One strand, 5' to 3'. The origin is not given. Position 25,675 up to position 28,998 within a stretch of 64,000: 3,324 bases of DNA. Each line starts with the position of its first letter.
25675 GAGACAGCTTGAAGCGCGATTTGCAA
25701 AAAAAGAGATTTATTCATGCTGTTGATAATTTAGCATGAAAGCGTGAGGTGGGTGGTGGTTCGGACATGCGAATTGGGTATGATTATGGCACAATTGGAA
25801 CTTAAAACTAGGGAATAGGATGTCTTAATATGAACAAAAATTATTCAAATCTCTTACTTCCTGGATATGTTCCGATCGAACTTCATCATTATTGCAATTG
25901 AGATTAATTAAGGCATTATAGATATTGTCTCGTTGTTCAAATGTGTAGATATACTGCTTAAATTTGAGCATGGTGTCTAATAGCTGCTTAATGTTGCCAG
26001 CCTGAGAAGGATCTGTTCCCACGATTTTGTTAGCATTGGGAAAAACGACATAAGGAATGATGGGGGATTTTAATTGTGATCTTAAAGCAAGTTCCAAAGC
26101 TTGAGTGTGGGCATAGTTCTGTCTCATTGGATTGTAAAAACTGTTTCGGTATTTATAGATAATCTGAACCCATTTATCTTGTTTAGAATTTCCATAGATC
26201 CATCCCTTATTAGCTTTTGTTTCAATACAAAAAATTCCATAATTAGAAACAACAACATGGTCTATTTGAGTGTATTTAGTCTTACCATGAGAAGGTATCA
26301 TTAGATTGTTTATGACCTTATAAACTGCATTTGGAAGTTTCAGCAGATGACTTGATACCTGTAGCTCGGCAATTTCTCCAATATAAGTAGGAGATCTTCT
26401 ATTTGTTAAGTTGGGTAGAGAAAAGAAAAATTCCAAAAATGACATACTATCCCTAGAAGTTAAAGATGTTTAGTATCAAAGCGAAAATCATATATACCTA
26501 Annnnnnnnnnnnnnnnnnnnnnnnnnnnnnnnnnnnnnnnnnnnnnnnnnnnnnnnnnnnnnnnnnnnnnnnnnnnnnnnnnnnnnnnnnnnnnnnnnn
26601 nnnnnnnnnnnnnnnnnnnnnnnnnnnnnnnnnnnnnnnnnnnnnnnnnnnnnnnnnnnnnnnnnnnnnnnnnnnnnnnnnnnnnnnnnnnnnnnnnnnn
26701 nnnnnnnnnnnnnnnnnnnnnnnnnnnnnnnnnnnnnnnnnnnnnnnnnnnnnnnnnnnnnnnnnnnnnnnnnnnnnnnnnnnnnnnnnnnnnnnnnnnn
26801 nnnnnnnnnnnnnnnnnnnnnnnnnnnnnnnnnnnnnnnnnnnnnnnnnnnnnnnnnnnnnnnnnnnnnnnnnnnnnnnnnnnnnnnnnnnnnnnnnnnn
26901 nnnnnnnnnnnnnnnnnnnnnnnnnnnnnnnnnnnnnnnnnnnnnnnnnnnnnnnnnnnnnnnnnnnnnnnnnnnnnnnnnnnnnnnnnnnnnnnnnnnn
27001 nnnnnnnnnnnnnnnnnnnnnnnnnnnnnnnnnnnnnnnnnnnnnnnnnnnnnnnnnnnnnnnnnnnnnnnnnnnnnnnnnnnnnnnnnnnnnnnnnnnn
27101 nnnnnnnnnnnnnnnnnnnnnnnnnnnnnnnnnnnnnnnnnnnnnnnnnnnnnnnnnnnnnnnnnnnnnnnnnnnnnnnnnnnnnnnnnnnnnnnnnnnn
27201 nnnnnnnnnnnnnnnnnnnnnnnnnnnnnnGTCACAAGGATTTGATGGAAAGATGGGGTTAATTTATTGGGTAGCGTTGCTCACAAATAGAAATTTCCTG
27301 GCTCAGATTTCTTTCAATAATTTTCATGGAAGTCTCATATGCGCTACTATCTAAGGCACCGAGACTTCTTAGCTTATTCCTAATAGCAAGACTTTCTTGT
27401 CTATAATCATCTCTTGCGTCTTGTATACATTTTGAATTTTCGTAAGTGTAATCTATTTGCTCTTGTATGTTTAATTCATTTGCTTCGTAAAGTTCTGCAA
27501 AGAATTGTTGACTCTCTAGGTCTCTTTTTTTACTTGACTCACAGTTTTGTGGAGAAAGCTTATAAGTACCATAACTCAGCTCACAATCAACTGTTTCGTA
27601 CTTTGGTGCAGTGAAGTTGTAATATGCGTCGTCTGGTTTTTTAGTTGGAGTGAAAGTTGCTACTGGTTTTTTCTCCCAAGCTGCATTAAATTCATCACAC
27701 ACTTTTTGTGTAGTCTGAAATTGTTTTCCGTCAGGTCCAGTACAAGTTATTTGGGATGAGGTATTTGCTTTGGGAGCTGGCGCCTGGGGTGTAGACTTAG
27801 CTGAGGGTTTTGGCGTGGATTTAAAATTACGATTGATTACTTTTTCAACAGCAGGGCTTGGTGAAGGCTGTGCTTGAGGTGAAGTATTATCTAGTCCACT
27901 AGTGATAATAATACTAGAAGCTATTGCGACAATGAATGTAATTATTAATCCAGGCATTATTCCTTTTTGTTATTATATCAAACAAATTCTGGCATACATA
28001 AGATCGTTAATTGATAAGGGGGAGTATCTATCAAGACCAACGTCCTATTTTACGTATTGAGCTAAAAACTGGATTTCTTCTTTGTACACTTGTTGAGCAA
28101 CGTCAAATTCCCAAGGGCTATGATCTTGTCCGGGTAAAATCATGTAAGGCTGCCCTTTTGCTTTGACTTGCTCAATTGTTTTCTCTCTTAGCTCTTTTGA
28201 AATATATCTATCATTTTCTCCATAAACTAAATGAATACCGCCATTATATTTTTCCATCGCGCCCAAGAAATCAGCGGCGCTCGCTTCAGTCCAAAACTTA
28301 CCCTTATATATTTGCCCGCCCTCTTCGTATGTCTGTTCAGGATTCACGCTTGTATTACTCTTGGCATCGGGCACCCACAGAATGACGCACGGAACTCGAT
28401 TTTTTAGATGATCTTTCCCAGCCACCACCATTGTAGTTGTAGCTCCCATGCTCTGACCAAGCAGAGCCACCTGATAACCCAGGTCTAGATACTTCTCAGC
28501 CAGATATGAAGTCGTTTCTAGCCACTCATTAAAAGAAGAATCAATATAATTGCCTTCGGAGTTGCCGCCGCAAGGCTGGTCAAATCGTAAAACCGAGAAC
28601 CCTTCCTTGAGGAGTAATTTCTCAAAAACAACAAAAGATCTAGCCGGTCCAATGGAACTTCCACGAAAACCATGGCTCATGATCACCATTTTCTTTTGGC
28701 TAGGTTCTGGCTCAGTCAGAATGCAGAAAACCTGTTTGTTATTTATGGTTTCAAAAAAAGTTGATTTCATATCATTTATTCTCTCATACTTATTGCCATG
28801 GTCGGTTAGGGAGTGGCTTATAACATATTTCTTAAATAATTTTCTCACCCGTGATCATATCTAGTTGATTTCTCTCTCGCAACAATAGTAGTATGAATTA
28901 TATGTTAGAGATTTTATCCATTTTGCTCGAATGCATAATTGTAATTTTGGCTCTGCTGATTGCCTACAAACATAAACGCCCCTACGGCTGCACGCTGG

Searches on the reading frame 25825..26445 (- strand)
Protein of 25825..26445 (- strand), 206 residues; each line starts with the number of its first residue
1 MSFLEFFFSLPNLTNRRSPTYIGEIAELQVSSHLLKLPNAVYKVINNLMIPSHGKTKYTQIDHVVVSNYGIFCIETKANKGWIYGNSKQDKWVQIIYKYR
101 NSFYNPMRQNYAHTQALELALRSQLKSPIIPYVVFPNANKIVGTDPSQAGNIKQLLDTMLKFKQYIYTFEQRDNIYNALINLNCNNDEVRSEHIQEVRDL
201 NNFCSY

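Call 12: search_protein_families(library=pfam, proteins=[window:25825-26445:-], max_evalue=0.001)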
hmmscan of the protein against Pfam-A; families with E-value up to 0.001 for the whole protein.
window:25825-26445:- (206 aa): 1 family
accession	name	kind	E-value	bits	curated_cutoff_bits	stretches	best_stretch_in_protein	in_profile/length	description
PF08378.17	NERD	-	2.2e-29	102.6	22.1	1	23-136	2-111/111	Nuclease-related domain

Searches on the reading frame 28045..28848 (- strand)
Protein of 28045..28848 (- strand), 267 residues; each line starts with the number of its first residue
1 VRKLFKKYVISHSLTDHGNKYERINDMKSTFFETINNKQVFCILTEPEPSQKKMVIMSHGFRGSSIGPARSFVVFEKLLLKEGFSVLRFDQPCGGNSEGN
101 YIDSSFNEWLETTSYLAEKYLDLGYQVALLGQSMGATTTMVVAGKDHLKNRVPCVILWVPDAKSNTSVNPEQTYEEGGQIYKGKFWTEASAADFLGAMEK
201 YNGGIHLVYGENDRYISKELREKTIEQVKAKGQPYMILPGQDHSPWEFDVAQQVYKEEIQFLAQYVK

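Call 12: search_protein_families(library=pfam, proteins=[window:28045-28848:-], max_evalue=0.001)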
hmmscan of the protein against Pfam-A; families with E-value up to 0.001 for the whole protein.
window:28045-28848:- (267 aa): 4 families
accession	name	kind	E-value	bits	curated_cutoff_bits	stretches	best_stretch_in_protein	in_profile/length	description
PF12146.15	Hydrolase_4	-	1.3e-08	34.9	27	1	51-168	3-117/239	Serine aminopeptidase, S33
PF00561.26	Abhydrolase_1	-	3.2e-07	30.7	25.8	1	55-168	3-107/245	alpha/beta hydrolase fold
PF12697.13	Abhydrolase_6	-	0.00011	23.4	26.3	0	55-143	1-84/217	Alpha/beta hydrolase family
PF00326.27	Peptidase_S9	-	0.00066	19.7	22.6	0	101-266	40-210/213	Prolyl oligopeptidase family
